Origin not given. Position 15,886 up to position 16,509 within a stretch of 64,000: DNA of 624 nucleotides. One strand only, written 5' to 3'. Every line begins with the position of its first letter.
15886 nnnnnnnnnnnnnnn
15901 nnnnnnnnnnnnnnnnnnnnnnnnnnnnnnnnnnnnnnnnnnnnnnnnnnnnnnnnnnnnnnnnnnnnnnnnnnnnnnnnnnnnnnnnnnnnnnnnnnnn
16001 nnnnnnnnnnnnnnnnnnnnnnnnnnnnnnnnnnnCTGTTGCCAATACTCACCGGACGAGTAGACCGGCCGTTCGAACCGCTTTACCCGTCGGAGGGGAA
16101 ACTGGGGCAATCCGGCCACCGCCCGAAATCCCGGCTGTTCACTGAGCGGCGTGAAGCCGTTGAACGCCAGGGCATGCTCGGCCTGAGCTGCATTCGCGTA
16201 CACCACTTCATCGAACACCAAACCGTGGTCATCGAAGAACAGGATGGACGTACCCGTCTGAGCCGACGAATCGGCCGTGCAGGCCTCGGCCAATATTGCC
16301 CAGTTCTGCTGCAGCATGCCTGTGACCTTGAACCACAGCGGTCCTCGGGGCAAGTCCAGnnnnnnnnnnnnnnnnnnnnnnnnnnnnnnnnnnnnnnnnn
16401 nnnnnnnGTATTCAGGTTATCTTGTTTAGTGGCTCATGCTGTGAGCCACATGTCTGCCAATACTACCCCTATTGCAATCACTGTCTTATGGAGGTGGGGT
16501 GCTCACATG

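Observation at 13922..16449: WYL-regulator operon with a DUF1810 fusion protein and an SGNH-like protein, next to Zorya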

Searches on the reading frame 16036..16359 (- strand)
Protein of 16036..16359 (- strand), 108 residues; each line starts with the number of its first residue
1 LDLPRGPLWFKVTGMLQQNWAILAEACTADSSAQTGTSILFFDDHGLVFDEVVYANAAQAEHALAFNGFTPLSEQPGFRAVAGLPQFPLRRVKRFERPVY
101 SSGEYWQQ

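Call 22: find_related_loci(query=A1, collection=genome_contigs, flank=10000)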
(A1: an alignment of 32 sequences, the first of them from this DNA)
Query A1 (108 aa) in genome_contigs; peptide patterns used: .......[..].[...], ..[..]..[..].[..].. (x = any residue, [..] = any of these).
523 stretches matched a pattern; 19 encode a relative of the query (tblastn E <= 1e-3); 19 distinct loci.
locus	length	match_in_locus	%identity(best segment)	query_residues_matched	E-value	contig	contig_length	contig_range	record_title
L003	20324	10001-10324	94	1-108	3e-67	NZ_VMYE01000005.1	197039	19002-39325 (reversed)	Extensimonas perlucida strain HX2-24 Scaffold5, whole genome shotgun sequence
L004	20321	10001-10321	66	2-108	2e-43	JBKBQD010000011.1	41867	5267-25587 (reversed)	MAG: Fimbriimonadaceae bacterium isolate 21I_069.bin.6 NODE_11_length_41867_cov_6.499665, whole genome shotgun sequence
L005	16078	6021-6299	45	8-106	2e-25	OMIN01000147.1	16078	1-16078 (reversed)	Betaproteobacteria bacterium isolate AM_0616 genome assembly, contig: AM_0616_147, whole genome shotgun sequence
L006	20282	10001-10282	44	8-107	1e-23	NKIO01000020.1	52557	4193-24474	MAG: Comamonadaceae bacterium PBBC2 NODE_648, whole genome shotgun sequence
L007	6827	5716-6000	44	8-108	3e-23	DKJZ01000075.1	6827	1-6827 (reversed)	MAG TPA_asm: Hylemonella sp. UBA6679 UBA6679_contig_381, whole genome shotgun sequence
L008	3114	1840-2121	44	8-107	5e-23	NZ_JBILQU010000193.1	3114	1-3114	MAG: Limnohabitans sp. isolate ME2018-06-07_3300034013_group8_bin59 Rohwer_bin2158_scaffold_28971_c1, whole genome shotg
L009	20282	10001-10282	47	8-107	3e-22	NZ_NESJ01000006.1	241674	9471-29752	Limnohabitans sp. 2KL-51 LimC-2KL-51-C6, whole genome shotgun sequence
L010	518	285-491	61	2-70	1e-23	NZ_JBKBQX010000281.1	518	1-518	MAG: Tepidimonas sp. isolate 21H_026.bin.3 NODE_282_length_518_cov_1.172336, whole genome shotgun sequence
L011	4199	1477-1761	44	8-108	7e-22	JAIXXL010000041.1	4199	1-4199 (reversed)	MAG: Betaproteobacteria bacterium isolate D4_MAG_00051 pond_D4_MAG_00051_000000000044, whole genome shotgun sequence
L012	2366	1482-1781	35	1-106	4e-21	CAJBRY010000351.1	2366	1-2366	MAG: uncultured Geobacteraceae bacterium isolate Loc090519-8-7m_bin-1533 genome assembly, contig: bin-1533:351/804, whol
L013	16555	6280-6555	42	9-106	2e-19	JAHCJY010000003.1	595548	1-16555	MAG: Bauldia sp. isolate TGS_PRO15 PRO15_3, whole genome shotgun sequence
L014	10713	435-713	38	8-106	4e-18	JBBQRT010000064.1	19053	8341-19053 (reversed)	MAG: Phycisphaerales bacterium isolate Co_metawrap_1706 Cmw_1706_k141_23300458_length_19053_cov_18.9924, whole genome sh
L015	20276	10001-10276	36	9-107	1e-16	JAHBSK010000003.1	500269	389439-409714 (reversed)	MAG: Acidobacteria bacterium isolate ACE_ACI6 ACI6_3, whole genome shotgun sequence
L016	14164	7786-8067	35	9-108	9e-16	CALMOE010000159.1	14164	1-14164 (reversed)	MAG TPA_asm: uncultured Geobacter sp. isolate SRR5215466_bin.132_CONCOCT_v1.1_MAG genome assembly, contig: ERZ781361.992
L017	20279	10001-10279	34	8-106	1e-15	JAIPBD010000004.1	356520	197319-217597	MAG: Melioribacteraceae bacterium isolate Tobar13m-G18 Tobar13m-C20, whole genome shotgun sequence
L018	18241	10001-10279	42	9-107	3e-18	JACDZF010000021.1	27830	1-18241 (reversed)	MAG: Desulfocapsa sp. isolate ppb01 NODE_169_length_27830_cov_345.275896, whole genome shotgun sequence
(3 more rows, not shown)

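Call 26: search_protein_families(library=pfam, proteins=[L012:1362-2336:+, L013:5647-6567:+, L014:335-2104:+, L015:10224-11393:+, L016:8121-9374:+, L016:6024-7757:+, L017:10421-11008:+, L018:10429-11190:+, L017:9241-9882:+, L018:8936-9544:+], max_evalue=0.01)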
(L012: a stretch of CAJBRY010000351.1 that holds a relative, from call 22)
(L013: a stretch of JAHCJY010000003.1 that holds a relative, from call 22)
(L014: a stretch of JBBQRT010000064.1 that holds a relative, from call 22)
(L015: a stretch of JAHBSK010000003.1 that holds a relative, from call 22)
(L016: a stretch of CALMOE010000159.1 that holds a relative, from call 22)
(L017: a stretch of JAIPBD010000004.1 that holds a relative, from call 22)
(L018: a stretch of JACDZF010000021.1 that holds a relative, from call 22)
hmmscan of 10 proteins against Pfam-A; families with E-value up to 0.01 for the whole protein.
L012:1362-2336:+ (324 aa): 1 family
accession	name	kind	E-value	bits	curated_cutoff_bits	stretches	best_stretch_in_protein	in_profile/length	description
PF00935.25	Ribosomal_L44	-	0.0058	17.4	25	0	86-130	5-48/76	Ribosomal protein L44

L013:5647-6567:+ (306 aa): 0 families

L014:335-2104:+ (589 aa): 1 family
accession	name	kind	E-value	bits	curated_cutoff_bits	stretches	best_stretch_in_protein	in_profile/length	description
PF01142.23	TruD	-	8.7e-96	321.7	27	1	164-574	5-412/412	tRNA pseudouridine synthase D (TruD)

L015:10224-11393:+ (389 aa): 4 families
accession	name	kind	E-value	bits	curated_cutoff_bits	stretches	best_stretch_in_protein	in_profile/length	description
PF00903.31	Glyoxalase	-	1.6e-24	87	20.6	2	202-309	10-104/121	Glyoxalase/Bleomycin resistance protein/Dioxygenase superfamily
PF13669.12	Glyoxalase_4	-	5.9e-16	59.2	27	2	33-138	1-102/109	Glyoxalase/Bleomycin resistance protein/Dioxygenase superfamily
PF14696.12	Glyoxalase_5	-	2.2e-11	44.5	27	1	24-160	2-125/139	Hydroxyphenylpyruvate dioxygenase, HPPD, N-terminal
PF13468.12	Glyoxalase_3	-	0.00011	22.8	25.1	0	88-205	57-159/176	Glyoxalase-like domain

L016:8121-9374:+ (417 aa): 0 families

L016:6024-7757:+ (577 aa): 1 family
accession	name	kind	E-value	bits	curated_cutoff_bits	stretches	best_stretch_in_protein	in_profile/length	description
PF01420.25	Methylase_S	-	1.8e-25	90.6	22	2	394-548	23-163/168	Type I restriction modification DNA specificity domain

L017:10421-11008:+ (195 aa): 3 families
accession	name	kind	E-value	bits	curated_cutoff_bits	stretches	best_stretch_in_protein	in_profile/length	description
PF00239.26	Resolvase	-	1.9e-35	122.6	23.3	1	3-151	1-144/145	Resolvase, N terminal domain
PF13384.12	HTH_23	-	0.00035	20.7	24.6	1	158-190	3-36/50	Homeodomain-like domain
PF13542.12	HTH_Tnp_ISL3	-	0.0067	16.3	27.4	0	166-189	22-44/51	Helix-turn-helix domain of transposase family ISL3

L018:10429-11190:+ (253 aa): 1 family
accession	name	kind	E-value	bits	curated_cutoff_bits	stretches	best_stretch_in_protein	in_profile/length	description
PF11645.14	PDDEXK_5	-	0.00012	22.5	26.1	1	106-160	2-57/138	PD-(D/E)XK endonuclease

L017:9241-9882:+ (213 aa): 0 families

L018:8936-9544:+ (202 aa): 1 family
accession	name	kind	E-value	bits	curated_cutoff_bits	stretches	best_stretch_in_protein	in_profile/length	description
PF06067.16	DUF932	-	5.3e-08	33.4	23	1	84-181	2-93/227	Domain of unknown function (DUF932)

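Call 27: search_protein_representatives(alignment_id=A1)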
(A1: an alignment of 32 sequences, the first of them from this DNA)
Query: 32 sequences, 102 profile positions. Proteins with E-value up to 0.001 (for the whole library): 469; up to 1e-10: 260; up to 1e-30: 6. The best 150 are listed.
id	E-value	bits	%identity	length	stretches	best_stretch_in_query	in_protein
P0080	1.8e-38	147.1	-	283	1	2-101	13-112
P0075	1.9e-37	143.9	-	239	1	3-101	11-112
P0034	7.6e-36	138.7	-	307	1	3-101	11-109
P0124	3.5e-35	136.6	-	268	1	2-101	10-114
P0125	1.2e-31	125.2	-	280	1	5-101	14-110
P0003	1.8e-31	124.6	-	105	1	3-101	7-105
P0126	1.0e-29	119.0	-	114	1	3-101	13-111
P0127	4.0e-29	117.1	-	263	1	9-101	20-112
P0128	2.1e-28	114.8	-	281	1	4-101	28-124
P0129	4.6e-28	113.7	-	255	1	8-101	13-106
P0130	1.5e-27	112.1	-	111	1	5-101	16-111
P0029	2.0e-27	111.7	-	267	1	3-101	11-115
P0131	8.0e-27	109.7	-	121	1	2-101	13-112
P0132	4.3e-26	107.4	-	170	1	15-101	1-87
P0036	5.5e-26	107.0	-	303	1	6-101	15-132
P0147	7.9e-24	100.1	-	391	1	4-101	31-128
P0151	2.2e-23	98.7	-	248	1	4-101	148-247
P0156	1.8e-22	95.7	-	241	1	3-101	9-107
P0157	2.1e-22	95.6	-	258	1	4-101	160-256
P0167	1.6e-21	92.7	-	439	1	3-101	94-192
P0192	5.8e-20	87.7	-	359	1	5-101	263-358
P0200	1.2e-19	86.6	-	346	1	3-101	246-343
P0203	2.2e-19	85.8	-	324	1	4-101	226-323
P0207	3.5e-19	85.2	-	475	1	3-101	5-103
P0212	5.8e-19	84.5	-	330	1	4-101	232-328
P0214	9.4e-19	83.8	-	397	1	4-101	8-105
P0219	1.8e-18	82.9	-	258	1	6-101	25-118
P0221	1.9e-18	82.8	-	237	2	9-101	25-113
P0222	2.1e-18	82.7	-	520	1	3-101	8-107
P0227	3.6e-18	82.0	-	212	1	4-102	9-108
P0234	8.1e-18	80.8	-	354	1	4-101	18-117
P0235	8.6e-18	80.7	-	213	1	3-101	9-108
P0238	1.5e-17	80.0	-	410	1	4-101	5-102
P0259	7.2e-17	77.8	-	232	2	5-100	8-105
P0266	1.6e-16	76.7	-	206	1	5-102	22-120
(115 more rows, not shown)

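Call 31: search_protein_families(library=pfam, alignment_id=A3, max_evalue=0.001)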
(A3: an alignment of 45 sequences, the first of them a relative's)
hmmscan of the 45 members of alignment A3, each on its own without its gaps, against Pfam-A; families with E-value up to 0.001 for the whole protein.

A. member 1, P0124 (268 aa): 1 family
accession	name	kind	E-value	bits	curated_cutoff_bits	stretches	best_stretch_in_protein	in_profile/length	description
PF08837.16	DUF1810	-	1.2e-52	177.8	25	1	132-266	3-136/136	Protein of unknown function (DUF1810)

B. families by the number of members that match (of 45 scanned): 21 families
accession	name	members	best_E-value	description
PF08837.16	DUF1810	7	1.2e-52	Protein of unknown function (DUF1810)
PF03747.19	ADP_ribosyl_GH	3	9.8e-51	ADP-ribosylglycohydrolase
PF00293.34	NUDIX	2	4.7e-11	NUDIX domain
PF18753.6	Nmad2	1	8.1e-56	Nucleotide modification associated domain 2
PF01661.27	Macro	1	1.4e-38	Macro domain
PF13195.11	DUF4011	1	8.4e-38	Protein of unknown function (DUF4011)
PF18741.7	MTES_1575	1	1.1e-34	REase_MTES_1575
PF10021.15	PARG_cat_microb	1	1.9e-34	Microbial-type PARG, catalytic domain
PF13086.12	AAA_11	1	2.5e-15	AAA domain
PF22784.1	PTP-SAK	1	3.2e-14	Swiss Army Knife protein, DSP-PTPase phosphatase domain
PF22785.1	Tc-R-P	1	6.8e-12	Polymorphic toxin system, DSP-PTPase phosphatase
PF13087.12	AAA_12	1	1.2e-11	AAA domain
PF13245.12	AAA_19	1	4.5e-10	AAA domain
PF23870.1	DUF7225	1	7.5e-10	Domain of unknown function (DUF7225)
PF13604.12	AAA_30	1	7.6e-10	AAA domain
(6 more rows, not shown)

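Call 44: search_protein_families(library=pfam, proteins=[L006:7903-9861:+, L006:12023-13111:+, L006:13963-14949:-, L006:6536-7765:+, L009:11046-12482:-, L009:12817-13854:-, L005:6985-8022:+, L005:7950-9479:+, L005:2260-4179:+, L011:2406-3419:+], max_evalue=0.001)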
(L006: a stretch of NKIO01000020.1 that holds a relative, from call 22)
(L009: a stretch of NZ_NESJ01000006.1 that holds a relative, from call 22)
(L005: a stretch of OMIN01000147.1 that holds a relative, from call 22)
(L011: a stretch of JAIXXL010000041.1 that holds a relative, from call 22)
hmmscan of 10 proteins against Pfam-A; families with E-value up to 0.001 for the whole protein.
L006:7903-9861:+ (652 aa): 1 family
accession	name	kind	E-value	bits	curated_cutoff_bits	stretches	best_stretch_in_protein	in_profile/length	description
PF11074.14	DUF2779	-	3.7e-25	89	23.3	1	379-518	1-126/126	Domain of unknown function(DUF2779)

L006:12023-13111:+ (362 aa): 0 families

L006:13963-14949:- (328 aa): 3 families
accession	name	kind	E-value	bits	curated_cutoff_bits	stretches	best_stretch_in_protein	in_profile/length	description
PF13280.12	WYL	-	7e-17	61.6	21.8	1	150-216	3-69/70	WYL domain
PF25583.1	WCX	-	3.6e-16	59.7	23.9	1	248-323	4-76/76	WCX domain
PF08279.18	HTH_11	-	2.5e-05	24.5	25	1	19-69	7-55/55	HTH domain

L006:6536-7765:+ (409 aa): 1 family
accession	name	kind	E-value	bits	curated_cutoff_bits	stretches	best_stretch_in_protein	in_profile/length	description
PF25169.1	DUF7830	-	0.00019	21.7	27.5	1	17-66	21-69/72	Domain of unknown function (DUF7830)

L009:11046-12482:- (478 aa): 1 family
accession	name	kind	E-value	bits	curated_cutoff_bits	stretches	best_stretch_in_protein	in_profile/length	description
PF06808.19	DctM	-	9.1e-100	334.8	23.8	1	68-472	3-413/413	Tripartite ATP-independent periplasmic transporter, DctM component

L009:12817-13854:- (345 aa): 1 family
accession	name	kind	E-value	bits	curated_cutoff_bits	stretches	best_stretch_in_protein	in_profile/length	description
PF03480.18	DctP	-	2.1e-40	139.3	23.4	1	83-323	40-282/286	Bacterial extracellular solute-binding protein, family 7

L005:6985-8022:+ (345 aa): 1 family
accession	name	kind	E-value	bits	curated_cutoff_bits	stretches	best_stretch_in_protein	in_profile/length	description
PF02826.25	2-Hacid_dh_C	-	2.2e-54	184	25.1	1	130-308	1-178/178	D-isomer specific 2-hydroxyacid dehydrogenase, NAD binding domain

L005:7950-9479:+ (509 aa): 2 families
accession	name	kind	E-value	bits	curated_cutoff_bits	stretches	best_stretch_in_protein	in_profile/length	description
PF03972.19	MmgE_PrpD_N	-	2.3e-61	207.6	32.1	1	58-300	1-242/244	MmgE/PrpD N-terminal domain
PF19305.4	MmgE_PrpD_C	-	2.5e-37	128.8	32.1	1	324-497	1-172/173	MmgE/PrpD C-terminal domain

L005:2260-4179:+ (639 aa): 2 families
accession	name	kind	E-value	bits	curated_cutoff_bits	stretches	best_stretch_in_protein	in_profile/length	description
PF12969.12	DUF3857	-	9.5e-26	91.3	24.6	1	66-231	1-167/170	Domain of Unknown Function with PDB structure (DUF3857)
PF01841.26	Transglut_core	-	8.2e-08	32.9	23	1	280-353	2-72/108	Transglutaminase-like superfamily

L011:2406-3419:+ (337 aa): 1 family
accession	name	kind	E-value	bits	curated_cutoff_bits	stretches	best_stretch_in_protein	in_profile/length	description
PF03747.19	ADP_ribosyl_GH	-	1.9e-55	189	26.2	1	23-299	1-286/287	ADP-ribosylglycohydrolase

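Call 55: search_protein_families(library=pfam, proteins=[P0147, P0167, P0192, P0200, P0203, P0207, P0212, P0214, P0222, P0238], max_evalue=0.001)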
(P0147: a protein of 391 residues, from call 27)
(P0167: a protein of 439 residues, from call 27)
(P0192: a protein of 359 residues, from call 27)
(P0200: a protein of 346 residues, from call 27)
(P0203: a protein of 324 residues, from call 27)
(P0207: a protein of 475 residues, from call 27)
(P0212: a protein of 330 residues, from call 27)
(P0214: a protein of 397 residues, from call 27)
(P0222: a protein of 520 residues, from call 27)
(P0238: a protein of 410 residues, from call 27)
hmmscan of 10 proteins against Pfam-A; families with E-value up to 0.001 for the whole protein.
P0147 (391 aa): 1 family
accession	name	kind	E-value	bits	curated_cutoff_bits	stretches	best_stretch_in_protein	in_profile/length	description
PF04250.19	DUF429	-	1.9e-05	24.9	23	0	162-320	5-134/214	Protein of unknown function (DUF429)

P0167 (439 aa): 1 family
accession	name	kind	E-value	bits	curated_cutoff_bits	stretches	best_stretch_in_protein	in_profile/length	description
PF23870.1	DUF7225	-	7.5e-10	38.9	27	1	7-78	2-70/103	Domain of unknown function (DUF7225)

P0192 (359 aa): 0 families

P0200 (346 aa): 0 families

P0203 (324 aa): 0 families

P0207 (475 aa): 1 family
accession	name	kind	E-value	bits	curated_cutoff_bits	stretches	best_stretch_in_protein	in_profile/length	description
PF03747.19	ADP_ribosyl_GH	-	9.8e-51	173.5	26.2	1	153-446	1-287/287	ADP-ribosylglycohydrolase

P0212 (330 aa): 0 families

P0214 (397 aa): 1 family
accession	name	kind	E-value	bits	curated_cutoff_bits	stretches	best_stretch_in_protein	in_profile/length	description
PF10021.15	PARG_cat_microb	-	1.9e-34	119.6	23.5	1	145-286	4-146/146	Microbial-type PARG, catalytic domain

P0222 (520 aa): 0 families

P0238 (410 aa): 1 family
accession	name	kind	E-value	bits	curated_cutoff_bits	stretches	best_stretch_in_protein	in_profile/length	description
PF03747.19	ADP_ribosyl_GH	-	9.3e-29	101.4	26.2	1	118-354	4-275/287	ADP-ribosylglycohydrolase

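Call 96: search_protein_families(library=pfam, proteins=[P0156, P0219, P0221, P0227, P0234, P0235, P0259, P0266, P0151, P0157], max_evalue=0.001)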
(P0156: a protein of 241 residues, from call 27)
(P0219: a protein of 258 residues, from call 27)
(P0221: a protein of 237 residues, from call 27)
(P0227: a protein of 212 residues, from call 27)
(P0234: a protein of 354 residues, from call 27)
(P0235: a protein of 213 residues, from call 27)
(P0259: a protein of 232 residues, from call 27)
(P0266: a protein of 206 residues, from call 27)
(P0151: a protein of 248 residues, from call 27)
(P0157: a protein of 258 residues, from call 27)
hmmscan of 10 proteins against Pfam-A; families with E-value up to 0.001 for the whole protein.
P0156 (241 aa): 1 family
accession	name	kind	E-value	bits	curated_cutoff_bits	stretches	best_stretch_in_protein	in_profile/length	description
PF00293.34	NUDIX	-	4.7e-11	43.3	21.1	1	117-201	3-104/134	NUDIX domain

P0219 (258 aa): 1 family
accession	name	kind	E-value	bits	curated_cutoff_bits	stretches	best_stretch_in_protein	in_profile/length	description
PF08837.16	DUF1810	-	4.8e-52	175.9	25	1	122-253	3-135/136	Protein of unknown function (DUF1810)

P0221 (237 aa): 0 families

P0227 (212 aa): 0 families

P0234 (354 aa): 1 family
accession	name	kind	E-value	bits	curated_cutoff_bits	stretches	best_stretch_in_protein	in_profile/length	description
PF18753.6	Nmad2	-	8.1e-56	189.1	26.1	1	139-336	1-197/200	Nucleotide modification associated domain 2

P0235 (213 aa): 1 family
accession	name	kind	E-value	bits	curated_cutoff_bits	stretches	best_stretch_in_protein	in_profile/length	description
PF00293.34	NUDIX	-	7.2e-05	23.3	21.1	1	124-168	5-54/134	NUDIX domain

P0259 (232 aa): 0 families

P0266 (206 aa): 0 families

P0151 (248 aa): 0 families

P0157 (258 aa): 0 families

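Call 100: search_protein_families(library=pfam, proteins=[L003:1136-3460:+, L003:3466-4089:-, L003:4086-4841:-, L003:4463-5581:-, L003:5285-6484:+, L003:12500-14314:-, L003:14318-17476:-, L003:17477-18124:-, L003:18121-18714:-, L003:18618-20321:-], max_evalue=0.001)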
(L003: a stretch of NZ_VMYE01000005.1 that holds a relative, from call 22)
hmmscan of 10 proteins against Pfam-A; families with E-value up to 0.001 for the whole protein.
L003:1136-3460:+ (774 aa): 8 families
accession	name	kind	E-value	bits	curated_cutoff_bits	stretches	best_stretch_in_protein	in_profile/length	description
PF13328.12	HD_4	-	4.8e-50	169.8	27.2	1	74-223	1-155/156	HD domain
PF04607.23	RelA_SpoT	-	6.5e-39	133.2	27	1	283-393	1-112/113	Region found in RelA / SpoT proteins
PF02824.27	TGS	-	7.5e-23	80.8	22.2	1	436-495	1-60/60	TGS domain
PF13291.12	ACT_4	-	6.4e-13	49.6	27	1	692-769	3-80/80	ACT domain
PF01966.28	HD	-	6.1e-09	36.6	22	1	93-192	1-116/116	HD domain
PF19296.4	RelA_AH_RIS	-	1.5e-08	35.4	23.8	1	509-677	4-182/185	RelA/SpoT, AH and RIS domains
PF01842.31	ACT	-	0.00016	21.8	27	1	698-760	3-63/66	ACT domain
PF02597.26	ThiS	-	0.00038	21.4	22.5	0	448-496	18-72/76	ThiS family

L003:3466-4089:- (207 aa): 2 families
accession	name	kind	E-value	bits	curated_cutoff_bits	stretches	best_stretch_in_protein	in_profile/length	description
PF01272.25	GreA_GreB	-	1.8e-24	85.9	26.9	1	121-194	3-77/77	Transcription elongation factor, GreA/GreB, C-term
PF03449.20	GreA_GreB_N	-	1.3e-22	80.2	24.5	1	42-112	1-71/71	Transcription elongation factor, N-terminal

L003:4086-4841:- (251 aa): 0 families

L003:4463-5581:- (372 aa): 2 families
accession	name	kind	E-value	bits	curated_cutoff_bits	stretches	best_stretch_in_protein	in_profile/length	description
PF00378.25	ECH_1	-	1.7e-44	152.5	27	1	112-361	5-246/251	Enoyl-CoA hydratase/isomerase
PF16113.10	ECH_2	-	3.8e-28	99.4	27.2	1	114-293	2-177/335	Enoyl-CoA hydratase/isomerase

L003:5285-6484:+ (399 aa): 1 family
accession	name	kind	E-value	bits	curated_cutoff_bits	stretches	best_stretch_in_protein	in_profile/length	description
PF00291.31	PALP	-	6e-72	242.9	35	1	105-386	1-295/295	Pyridoxal-phosphate dependent enzyme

L003:12500-14314:- (604 aa): 0 families

L003:14318-17476:- (1052 aa): 4 families
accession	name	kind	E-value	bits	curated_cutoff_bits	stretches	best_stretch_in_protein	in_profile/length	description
PF00176.29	SNF2-rel_dom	-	5.1e-25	88.6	24.9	1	128-439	14-253/290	SNF2-related domain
PF00271.37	Helicase_C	-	3.5e-20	72.8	23.5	1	536-645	5-110/110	Helicase conserved C-terminal domain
PF04851.21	ResIII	-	1e-06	29.2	22.5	1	128-296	20-163/164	Type III restriction enzyme, res subunit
PF00270.35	DEAD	-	7.4e-05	23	26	0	256-297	118-163/167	DEAD/DEAH box helicase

L003:17477-18124:- (215 aa): 0 families

L003:18121-18714:- (197 aa): 0 families

L003:18618-20321:- (567 aa): 4 families
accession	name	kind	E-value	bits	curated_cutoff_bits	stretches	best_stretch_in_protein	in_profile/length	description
PF00271.37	Helicase_C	-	2.3e-22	79.8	23.5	1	124-222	11-109/110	Helicase conserved C-terminal domain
PF00270.35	DEAD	-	4.3e-12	46.5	26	1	3-82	94-166/167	DEAD/DEAH box helicase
PF22590.2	Cas3-like_C_2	-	2.5e-08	34.6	27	1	128-222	2-104/106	CRISPR-associated nuclease/helicase Cas3, C-terminal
PF19306.5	WH_Lhr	-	0.00029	20.7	27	0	251-313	5-67/168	Large helicase-related protein, winged helix domain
